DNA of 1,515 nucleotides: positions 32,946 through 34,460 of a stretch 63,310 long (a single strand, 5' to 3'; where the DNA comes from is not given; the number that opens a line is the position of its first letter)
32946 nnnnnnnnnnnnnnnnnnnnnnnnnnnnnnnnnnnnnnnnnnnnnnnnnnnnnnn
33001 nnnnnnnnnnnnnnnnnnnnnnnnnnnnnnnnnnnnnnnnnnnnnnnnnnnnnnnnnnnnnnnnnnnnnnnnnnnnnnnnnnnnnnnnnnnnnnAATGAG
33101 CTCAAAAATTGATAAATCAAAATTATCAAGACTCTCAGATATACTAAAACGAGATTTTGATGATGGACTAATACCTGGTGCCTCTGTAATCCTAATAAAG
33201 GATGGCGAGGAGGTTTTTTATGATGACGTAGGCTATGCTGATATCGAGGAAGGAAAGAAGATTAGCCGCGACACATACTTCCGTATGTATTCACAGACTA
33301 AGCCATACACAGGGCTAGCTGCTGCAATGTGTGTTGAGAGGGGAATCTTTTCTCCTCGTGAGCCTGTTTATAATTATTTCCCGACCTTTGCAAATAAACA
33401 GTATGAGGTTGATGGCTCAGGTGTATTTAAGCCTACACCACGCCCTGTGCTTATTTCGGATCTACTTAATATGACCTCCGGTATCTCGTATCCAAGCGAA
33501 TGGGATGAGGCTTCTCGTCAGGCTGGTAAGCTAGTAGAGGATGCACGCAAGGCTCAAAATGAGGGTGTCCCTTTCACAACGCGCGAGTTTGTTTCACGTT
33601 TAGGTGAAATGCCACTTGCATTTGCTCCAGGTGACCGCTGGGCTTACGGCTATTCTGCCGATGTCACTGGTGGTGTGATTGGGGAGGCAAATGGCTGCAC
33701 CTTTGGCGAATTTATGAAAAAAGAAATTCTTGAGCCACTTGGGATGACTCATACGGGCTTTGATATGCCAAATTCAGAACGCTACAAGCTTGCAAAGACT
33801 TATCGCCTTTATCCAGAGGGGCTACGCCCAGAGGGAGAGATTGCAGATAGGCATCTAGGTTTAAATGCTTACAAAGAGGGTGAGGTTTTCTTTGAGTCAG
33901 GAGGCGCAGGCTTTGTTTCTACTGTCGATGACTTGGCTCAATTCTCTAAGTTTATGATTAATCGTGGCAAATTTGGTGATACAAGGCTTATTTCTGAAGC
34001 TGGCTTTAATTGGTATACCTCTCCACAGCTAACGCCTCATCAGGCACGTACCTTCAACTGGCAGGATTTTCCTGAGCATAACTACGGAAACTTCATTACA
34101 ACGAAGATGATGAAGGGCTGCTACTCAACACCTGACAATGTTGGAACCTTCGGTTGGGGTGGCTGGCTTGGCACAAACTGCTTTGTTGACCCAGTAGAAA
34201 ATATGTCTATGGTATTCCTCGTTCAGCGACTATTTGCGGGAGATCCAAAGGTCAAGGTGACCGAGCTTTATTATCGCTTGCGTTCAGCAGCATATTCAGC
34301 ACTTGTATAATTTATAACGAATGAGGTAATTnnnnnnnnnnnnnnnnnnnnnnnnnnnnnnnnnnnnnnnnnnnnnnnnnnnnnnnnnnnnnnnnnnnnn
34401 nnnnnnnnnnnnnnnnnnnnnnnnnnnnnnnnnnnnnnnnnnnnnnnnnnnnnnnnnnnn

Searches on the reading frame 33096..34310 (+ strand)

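Call 11: search_protein_families(library=pfam, proteins=[window:33096-34310:+])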
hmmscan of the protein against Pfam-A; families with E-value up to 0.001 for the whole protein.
window:33096-34310:+ (404 aa): 1 family
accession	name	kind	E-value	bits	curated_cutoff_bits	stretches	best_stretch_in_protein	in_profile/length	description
PF00144.29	Beta-lactamase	-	1.2e-54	186.2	27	1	19-381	7-313/329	Beta-lactamase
